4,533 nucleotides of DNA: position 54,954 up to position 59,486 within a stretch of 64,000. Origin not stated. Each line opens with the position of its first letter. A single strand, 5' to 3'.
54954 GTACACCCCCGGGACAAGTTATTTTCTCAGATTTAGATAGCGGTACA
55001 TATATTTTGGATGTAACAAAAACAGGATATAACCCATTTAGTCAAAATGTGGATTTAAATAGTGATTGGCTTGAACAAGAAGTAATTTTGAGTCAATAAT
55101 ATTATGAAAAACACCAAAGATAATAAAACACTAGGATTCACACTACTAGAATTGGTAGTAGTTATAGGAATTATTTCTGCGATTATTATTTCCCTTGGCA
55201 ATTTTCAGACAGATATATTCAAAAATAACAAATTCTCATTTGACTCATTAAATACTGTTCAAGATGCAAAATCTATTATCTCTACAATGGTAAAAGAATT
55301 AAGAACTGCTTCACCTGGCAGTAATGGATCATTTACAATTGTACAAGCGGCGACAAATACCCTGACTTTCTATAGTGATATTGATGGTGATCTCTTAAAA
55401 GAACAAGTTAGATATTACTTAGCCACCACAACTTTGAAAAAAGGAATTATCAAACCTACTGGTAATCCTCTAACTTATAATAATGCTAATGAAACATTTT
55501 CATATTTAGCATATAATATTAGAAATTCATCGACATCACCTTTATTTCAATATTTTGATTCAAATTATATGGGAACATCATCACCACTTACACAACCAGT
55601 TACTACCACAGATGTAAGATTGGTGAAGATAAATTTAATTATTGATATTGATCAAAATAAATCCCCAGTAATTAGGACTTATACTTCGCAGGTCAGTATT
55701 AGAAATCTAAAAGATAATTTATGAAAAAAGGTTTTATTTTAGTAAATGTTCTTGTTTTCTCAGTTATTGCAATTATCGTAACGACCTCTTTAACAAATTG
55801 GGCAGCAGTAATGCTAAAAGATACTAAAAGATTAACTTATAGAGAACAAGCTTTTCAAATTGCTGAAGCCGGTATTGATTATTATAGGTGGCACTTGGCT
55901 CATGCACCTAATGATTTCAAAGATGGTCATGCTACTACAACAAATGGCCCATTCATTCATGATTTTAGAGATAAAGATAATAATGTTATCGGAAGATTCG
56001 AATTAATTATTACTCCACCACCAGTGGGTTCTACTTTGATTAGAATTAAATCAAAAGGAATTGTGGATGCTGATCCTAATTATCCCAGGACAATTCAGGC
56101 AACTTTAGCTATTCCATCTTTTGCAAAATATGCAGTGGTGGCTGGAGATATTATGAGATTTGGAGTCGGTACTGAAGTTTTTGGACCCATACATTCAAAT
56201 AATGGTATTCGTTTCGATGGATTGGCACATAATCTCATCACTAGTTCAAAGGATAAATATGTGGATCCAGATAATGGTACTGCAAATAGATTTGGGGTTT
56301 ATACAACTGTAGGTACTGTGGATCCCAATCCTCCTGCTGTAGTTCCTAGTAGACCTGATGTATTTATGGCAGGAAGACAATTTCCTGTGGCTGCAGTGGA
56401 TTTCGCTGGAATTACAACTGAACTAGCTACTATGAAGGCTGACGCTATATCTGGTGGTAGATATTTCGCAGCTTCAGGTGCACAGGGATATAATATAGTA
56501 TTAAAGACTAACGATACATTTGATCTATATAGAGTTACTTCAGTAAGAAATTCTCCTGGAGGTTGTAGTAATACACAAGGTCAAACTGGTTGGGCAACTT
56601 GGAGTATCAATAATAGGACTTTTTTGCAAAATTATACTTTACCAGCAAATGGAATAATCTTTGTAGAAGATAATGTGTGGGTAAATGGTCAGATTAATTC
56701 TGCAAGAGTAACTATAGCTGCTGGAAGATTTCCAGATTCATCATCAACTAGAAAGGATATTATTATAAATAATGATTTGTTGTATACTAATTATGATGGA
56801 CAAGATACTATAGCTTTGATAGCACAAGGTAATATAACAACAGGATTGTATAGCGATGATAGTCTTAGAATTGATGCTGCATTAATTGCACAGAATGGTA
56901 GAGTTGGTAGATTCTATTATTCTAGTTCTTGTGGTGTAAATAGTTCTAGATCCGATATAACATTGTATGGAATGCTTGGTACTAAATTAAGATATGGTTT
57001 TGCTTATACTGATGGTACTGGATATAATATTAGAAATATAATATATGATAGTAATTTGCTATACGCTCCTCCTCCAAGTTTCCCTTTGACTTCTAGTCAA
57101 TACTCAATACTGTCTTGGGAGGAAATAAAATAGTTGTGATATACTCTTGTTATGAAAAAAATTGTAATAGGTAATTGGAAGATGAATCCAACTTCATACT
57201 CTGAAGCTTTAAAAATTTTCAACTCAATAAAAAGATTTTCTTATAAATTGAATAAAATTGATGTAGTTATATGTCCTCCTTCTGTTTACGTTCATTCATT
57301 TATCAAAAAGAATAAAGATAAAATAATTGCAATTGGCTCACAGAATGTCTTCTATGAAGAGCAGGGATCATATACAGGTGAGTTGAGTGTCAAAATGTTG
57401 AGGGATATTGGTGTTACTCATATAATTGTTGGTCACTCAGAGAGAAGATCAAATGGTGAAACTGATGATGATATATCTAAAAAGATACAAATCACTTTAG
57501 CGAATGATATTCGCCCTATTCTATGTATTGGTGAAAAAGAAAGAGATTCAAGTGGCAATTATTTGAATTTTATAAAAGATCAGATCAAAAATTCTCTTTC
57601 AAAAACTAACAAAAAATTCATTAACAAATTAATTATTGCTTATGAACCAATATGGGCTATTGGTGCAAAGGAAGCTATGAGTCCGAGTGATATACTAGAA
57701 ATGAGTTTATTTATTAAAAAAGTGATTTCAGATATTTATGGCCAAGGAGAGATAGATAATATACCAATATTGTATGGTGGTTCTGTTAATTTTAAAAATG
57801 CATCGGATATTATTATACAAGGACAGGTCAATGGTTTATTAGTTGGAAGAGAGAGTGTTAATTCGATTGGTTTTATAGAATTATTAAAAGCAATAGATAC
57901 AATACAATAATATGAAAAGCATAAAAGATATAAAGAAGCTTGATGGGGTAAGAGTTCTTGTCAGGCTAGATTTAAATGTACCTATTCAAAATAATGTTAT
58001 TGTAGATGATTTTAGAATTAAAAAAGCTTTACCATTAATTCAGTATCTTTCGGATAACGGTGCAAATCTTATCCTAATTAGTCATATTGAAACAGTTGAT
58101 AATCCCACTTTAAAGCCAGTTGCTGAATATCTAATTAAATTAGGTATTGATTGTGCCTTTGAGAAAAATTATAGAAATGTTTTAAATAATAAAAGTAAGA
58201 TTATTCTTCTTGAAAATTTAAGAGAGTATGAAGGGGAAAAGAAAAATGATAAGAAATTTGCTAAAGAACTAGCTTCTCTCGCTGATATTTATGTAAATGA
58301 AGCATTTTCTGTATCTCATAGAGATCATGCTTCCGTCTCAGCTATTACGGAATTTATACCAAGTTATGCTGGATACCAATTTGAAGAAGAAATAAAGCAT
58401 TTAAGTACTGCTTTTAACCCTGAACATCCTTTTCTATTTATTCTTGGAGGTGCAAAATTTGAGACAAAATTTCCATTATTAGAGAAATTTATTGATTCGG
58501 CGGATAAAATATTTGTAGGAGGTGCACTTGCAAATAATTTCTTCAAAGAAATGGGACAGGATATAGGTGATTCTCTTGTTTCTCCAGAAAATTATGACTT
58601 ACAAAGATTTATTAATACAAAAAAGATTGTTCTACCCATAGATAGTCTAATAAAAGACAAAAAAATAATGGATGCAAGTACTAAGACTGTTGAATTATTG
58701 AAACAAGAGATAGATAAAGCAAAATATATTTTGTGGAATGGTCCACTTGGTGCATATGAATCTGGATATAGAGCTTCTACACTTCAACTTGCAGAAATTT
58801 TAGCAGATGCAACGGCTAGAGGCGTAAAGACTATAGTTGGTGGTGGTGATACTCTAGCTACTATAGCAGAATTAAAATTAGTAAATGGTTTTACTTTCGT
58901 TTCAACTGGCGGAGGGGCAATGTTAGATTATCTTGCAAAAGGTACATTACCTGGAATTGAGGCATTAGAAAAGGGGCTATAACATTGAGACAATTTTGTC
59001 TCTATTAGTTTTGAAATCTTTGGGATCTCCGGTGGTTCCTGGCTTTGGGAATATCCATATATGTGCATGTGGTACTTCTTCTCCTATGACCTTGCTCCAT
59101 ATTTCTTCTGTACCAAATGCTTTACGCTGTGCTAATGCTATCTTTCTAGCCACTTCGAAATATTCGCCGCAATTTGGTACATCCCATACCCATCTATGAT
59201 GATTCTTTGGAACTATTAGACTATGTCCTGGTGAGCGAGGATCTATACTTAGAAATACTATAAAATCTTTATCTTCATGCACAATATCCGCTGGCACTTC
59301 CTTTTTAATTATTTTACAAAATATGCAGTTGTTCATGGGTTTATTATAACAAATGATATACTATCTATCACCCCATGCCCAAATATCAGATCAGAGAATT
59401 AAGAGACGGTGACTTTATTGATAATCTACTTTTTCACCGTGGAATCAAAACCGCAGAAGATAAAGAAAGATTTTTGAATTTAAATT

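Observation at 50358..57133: Type IV pilus / competence-pilus locus with unusual large pilin and a second divergent PilB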

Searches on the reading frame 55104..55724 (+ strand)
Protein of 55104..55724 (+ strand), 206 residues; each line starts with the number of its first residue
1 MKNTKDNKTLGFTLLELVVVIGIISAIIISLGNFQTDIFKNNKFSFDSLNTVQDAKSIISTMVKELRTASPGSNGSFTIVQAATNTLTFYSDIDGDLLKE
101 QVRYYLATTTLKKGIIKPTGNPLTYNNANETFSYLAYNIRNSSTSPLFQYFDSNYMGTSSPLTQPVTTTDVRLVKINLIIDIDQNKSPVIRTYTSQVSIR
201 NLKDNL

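Call 3: search_protein_families(library=pfam, proteins=[window:55104-55724:+], max_evalue=0.01)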
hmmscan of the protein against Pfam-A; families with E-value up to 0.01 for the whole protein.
window:55104-55724:+ (206 aa): 1 family
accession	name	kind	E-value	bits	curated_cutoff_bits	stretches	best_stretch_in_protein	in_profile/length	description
PF07963.17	N_methyl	-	0.00018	21.4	21.2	1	8-30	3-25/27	Prokaryotic N-terminal methylation motif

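Call 4: search_protein_families(library=ncbifam, proteins=[window:55104-55724:+], max_evalue=0.01)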
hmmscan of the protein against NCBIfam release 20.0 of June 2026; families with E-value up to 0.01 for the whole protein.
window:55104-55724:+ (206 aa): 3 families
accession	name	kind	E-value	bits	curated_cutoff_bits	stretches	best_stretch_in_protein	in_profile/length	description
NF007862.0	PRK10574.1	equivalog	0.00089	19.4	138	1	8-60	3-54/145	prepilin peptidase-dependent pilin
NF007848.0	PRK10557.1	equivalog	0.0029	16.9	120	1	3-69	4-70/192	prepilin peptidase-dependent protein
NF041013.1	T4P_ComGE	equivalog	0.0055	16.8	49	0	9-65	3-59/83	competence type IV pilus minor pilin ComGE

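Call 40: search_solved_structures(query=A3, max_evalue=10, show_alignments=0)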
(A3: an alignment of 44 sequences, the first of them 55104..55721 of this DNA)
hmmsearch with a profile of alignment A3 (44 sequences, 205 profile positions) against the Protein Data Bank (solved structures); distinct sequences matched with E-value up to 10: 13.
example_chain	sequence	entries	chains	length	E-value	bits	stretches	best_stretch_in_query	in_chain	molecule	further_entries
7tgg_A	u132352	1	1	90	4.3e-05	26.3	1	2-53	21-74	Geopilin domain 1 protein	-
9egp_A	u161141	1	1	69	0.00013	24.7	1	2-51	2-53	Geopilin domain 1 protein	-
2m7g_A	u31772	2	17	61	0.0069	19.1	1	11-53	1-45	Geopilin domain 1 protein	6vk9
9laa_A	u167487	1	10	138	0.015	18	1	3-29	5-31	Type IV pilin protein PilA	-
9lab_B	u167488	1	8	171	0.018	17.8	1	6-31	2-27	MSHA major pilin subunit MshA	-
1vdh_A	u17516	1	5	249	0.3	13.8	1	37-81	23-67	muconolactone isomerase-like protein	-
8tob_GA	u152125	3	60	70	0.4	13.4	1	12-58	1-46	Fimbrial protein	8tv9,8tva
8tum_e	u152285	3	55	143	0.41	13.3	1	11-40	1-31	Type IV major pilin protein PilA | Pilin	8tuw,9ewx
8uhf_A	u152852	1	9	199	0.47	13.1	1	11-52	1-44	Toxin co-regulated pilin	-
8pfb_G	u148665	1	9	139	0.6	12.8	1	11-37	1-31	Type IV pilin PilE1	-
1oqw_A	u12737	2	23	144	0.62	12.7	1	11-40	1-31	Fimbrial protein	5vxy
6gv9_A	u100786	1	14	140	2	11.1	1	11-59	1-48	Prepilin peptidase-dependent protein D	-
8tj2_C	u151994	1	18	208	2.5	10.8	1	11-50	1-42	Type IV major pilin protein PilA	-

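Call 65: search_protein_families(library=pfam, alignment_id=A3, max_evalue=0.1)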
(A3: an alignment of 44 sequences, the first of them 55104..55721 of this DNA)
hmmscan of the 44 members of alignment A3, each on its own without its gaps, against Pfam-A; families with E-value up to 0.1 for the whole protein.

A. member 1, window:55104-55721:+ (206 aa): 1 family
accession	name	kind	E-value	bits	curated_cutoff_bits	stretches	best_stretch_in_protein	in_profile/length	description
PF07963.17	N_methyl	-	0.00018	21.4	21.2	1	8-30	3-25/27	Prokaryotic N-terminal methylation motif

B. families by the number of members that match (of 44 scanned): 16 families
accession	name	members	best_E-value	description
PF07963.17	N_methyl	44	1.3e-08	Prokaryotic N-terminal methylation motif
PF07379.16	DUF1494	2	0.03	Protein of unknown function (DUF1494)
PF11853.14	DUF3373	2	0.037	Protein of unknown function (DUF3373)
PF23923.1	DUF7262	1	0.0064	Family of unknown function (DUF7262)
PF05208.19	ALG3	1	0.0069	ALG3 protein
PF11337.13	DUF3139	1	0.0094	Protein of unknown function (DUF3139)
PF02126.24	PTE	1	0.033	Phosphotriesterase family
PF12849.12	PBP_like_2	1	0.035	PBP superfamily domain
PF23500.1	DUF7133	1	0.035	Domain of unknown function (DUF7133)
PF06577.17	EipA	1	0.039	Envelope integrity protein A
PF04087.19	DUF389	1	0.039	Domain of unknown function (DUF389)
PF23365.1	DUF7090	1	0.054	Family of unknown function (DUF7090)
PF11774.14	Lsr2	1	0.056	Lsr2 dimerization domain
PF10753.14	Toxin_GhoT_OrtT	1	0.071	Toxin GhoT_OrtT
PF02687.27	FtsX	1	0.075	FtsX-like permease C-terminal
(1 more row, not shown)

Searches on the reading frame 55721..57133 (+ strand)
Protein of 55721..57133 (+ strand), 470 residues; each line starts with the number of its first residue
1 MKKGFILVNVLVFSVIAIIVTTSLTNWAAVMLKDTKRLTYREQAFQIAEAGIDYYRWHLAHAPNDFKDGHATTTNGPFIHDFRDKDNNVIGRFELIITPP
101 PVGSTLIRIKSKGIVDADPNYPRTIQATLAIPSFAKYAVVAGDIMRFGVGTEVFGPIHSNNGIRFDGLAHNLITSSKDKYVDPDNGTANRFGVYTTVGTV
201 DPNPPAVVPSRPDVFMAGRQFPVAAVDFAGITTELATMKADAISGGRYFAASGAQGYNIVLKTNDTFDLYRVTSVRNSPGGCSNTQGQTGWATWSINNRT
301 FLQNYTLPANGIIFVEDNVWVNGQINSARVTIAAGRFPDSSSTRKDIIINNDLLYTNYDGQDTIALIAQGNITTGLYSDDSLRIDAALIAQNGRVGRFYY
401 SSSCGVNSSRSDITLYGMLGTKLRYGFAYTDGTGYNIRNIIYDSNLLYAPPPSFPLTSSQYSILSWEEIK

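Call 3: search_protein_families(library=pfam, proteins=[window:55721-57133:+], max_evalue=0.01)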
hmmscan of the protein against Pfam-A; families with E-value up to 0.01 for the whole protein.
window:55721-57133:+ (470 aa): 0 families

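Call 4: search_protein_families(library=ncbifam, proteins=[window:55721-57133:+], max_evalue=0.01)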
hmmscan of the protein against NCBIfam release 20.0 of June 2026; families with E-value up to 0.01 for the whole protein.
window:55721-57133:+ (470 aa): 0 families

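Call 28: find_homologous_proteins(query=window:55721-57133:+)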
Query window:55721-57133:+ (470 aa): 4178 proteins with E <= 0.001 among 8000 candidates; the best 120 are listed.
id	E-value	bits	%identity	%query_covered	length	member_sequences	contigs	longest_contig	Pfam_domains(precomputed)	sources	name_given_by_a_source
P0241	0.0e+0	1068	100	100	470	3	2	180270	-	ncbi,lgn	-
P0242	4.8e-287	970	90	100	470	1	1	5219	-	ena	-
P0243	5.0e-276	934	86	100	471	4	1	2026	-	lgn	-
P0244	1.9e-255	866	80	100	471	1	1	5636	-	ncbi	-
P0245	4.4e-254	861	79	100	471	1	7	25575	-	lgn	-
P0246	3.2e-244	829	76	100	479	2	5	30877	-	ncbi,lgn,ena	-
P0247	8.5e-243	824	75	100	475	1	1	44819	-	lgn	-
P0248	1.2e-242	824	75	100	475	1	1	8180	-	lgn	-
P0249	1.7e-242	823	75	100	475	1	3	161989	-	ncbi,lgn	-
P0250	3.7e-242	822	75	100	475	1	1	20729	-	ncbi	-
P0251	1.5e-241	820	74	100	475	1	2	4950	-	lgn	-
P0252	7.4e-239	811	74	100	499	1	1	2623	-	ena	-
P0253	4.3e-238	809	73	100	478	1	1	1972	-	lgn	-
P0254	1.8e-236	803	74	100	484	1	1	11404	-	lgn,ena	-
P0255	8.8e-235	798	73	99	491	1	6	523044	-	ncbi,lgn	-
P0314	1.8e-212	724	67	100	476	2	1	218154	PF14341.12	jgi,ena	-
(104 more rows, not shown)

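Call 41: search_solved_structures(query=A2, max_evalue=10, show_alignments=0)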
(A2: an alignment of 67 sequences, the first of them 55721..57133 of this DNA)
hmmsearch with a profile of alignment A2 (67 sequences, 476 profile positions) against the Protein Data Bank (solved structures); distinct sequences matched with E-value up to 10: 1.
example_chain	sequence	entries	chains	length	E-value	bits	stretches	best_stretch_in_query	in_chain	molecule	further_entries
8jdh_A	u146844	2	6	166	0.81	11.5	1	326-399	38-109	AcrIF25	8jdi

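Call 47: predict_structure(alignment_id=A2)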
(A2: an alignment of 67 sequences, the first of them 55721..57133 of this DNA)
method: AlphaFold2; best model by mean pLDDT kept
length: 470 residues; sequences in the alignment: 67
mean_pLDDT: 81.9   pTM: 0.68
mean pLDDT of the five models: 81.9, 81.0, 80.7, 80.7, 78.7
residues with pLDDT >= 90: 154; 70-90: 232; 50-70: 54; < 50: 30
segments of 3 or more residues with pLDDT < 50: 101-104, 448-470
pLDDT, mean of each block of 10 residues (from residue 1): 70 87 85 82 86 73 67 79 87 83 59 88 78 70 89 90 92 89 88 90 91 91 70 71 90 95 95 89 69 86 92 93 90 89 91 86 87 91 91 85 84 90 77 84 64 43 32
secondary structure, 60 per line:
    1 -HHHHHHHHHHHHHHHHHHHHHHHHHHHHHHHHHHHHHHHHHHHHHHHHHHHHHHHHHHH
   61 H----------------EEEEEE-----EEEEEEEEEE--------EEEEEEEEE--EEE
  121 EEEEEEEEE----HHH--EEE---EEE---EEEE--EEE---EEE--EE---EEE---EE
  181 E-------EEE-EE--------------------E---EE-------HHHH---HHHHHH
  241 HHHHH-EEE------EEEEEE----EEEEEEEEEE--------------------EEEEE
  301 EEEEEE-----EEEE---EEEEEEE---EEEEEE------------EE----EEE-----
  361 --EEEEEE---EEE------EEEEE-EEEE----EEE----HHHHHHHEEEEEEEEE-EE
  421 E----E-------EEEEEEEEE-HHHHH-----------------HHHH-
elements in order: H2-61 E78-83 E89-98 E107-115 E118-129 E139-141 E145-147 E151-154 E157-159 E163-165 E173-175 E179-181 E189-191 H228-231 H235-245 E247-249 E256-261 E266-275 E296-306 E312-315 E319-325 E329-334 E353-355 E363-368 E372-374 E381-385 E387-390 E395-397 H402-408 E409-417 E419-421 E434-442 H444-448 H466-469

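Call 50: fold_search(model_id=the predicted structure, library=pdb)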
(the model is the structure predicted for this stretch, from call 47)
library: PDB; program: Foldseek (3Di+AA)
matches with E <= 10: 284; with E <= 0.001: 3
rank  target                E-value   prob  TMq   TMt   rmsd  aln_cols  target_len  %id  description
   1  6qvi_B                3.0e-09  1.00  0.32  0.30  16.0       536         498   13  Crystal structure of competence-associated pilin ComZ from Thermus thermophilus (released 2019-05-29)
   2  6qvi_A                1.1e-08  1.00  0.30  0.28  15.6       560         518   13  Crystal structure of competence-associated pilin ComZ from Thermus thermophilus (released 2019-05-29)
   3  6qvi_C                1.6e-08  1.00  0.29  0.28  16.5       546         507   14  Crystal structure of competence-associated pilin ComZ from Thermus thermophilus (released 2019-05-29)
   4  9lhr_B                6.0e-03  0.57  0.16  0.28  13.0       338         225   13  Crystal structure of Ice binding protein from Candidatus Cryosericum odellii SMC5 (released 2025-09-03)
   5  5b5h                  4.8e-02  0.54  0.19  0.33  12.2       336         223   10  Hydrophobic ice-binding site confer hyperactivity on antifreeze protein from a snow mold fungus (released 2016-09-28)
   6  6eio                  8.9e-02  0.57  0.22  0.40  13.1       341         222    9  Crystal structure of an ice binding protein from an Antarctic Biological Consortium (released 2018-03-28)
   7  9lhn_B                8.9e-02  0.57  0.22  0.40  11.3       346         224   11  Crystal structure of Ice binding protein from Candidatus Cryosericum odellii SMC5 (released 2025-09-03)
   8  7bwx_A                1.1e-01  0.63  0.22  0.44  12.4       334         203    7  Crystal structure of ice-binding protein from an Antarctic ascomycete, Antarctomyces psychrotrophicus. (released 2020-05-27)
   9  7bwy_A                1.8e-01  0.51  0.22  0.43  10.4       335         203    8  Crystal structure of ice-binding protein from an Antarctic ascomycete, Antarctomyces psychrotrophicus. (released 2020-05-27)
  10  8x1o                  2.2e-01  0.30  0.20  0.38  11.1       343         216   10  Crystal structure of M249C/N270C mutant of FfIBP (released 2024-11-13)
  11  9lhs                  2.3e-01  0.38  0.21  0.39  11.5       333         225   13  Crystal structure of an ice-binding protein from Candidatus Cryosericum odellii (released 2025-09-03)
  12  4nuh                  2.7e-01  0.51  0.24  0.46  10.0       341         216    8  Crystal structure of mLeIBP, a capping head region swapped mutant of ice-binding protein (released 2014-04-16)
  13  3uyv_A                3.2e-01  0.41  0.23  0.43  11.0       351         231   11  Crystal structure of a glycosylated ice-binding protein (LeIBP) from Arctic yeast (released 2012-02-29)
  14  3wp9                  3.3e-01  0.33  0.23  0.42  11.2       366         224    8  Crystal structure of antifreeze protein from an Antarctic sea ice bacterium Colwellia sp. (released 2014-07-02)
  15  9li0_B                3.5e-01  0.09  0.15  0.25  13.6       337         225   12  Crystal structure of engineered ice-binding protein (M74I and A97V) from Candidatus Cryosericum odellii strain SMC5_16 (released 2025-09-03)
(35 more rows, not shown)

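Call 64: search_protein_families(library=pfam, alignment_id=A2, max_evalue=0.1)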
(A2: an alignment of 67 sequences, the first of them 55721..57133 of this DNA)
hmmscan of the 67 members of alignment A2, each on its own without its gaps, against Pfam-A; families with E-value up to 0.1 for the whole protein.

A. member 1, window:55721-57133:+ (470 aa): 0 families

B. families by the number of members that match (of 67 scanned): 9 families
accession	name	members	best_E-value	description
PF14341.11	PilX_N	29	2e-05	PilX N-terminal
PF19607.4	DUF6112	2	0.0041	Family of unknown function (DUF6112)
PF09301.15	DUF1970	2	0.04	Domain of unknown function (DUF1970)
PF16986.11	CzcE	1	0.0023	Heavy-metal resistance protein CzcE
PF17638.7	UL42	1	0.027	HCMV UL42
PF13987.11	YedD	1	0.043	YedD-like protein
PF16151.10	DUF4859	1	0.05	Domain of unknown function (DUF4859)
PF17431.7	YpmT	1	0.052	Uncharacterized YmpT-like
PF04519.19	Bactofilin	1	0.086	Polymer-forming cytoskeletal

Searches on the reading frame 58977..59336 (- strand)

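Call 52: search_protein_families(library=pfam, proteins=[window:58977-59336:-], max_evalue=0.001)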
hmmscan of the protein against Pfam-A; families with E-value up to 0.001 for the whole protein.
window:58977-59336:- (119 aa): 2 families
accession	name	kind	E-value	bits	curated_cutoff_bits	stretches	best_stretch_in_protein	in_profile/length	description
PF01230.28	HIT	-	7e-13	49.5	21.5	1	11-98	1-95/98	HIT domain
PF11969.13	DcpS_C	-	6.8e-09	36.6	24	1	3-48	1-46/114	Scavenger mRNA decapping enzyme C-term binding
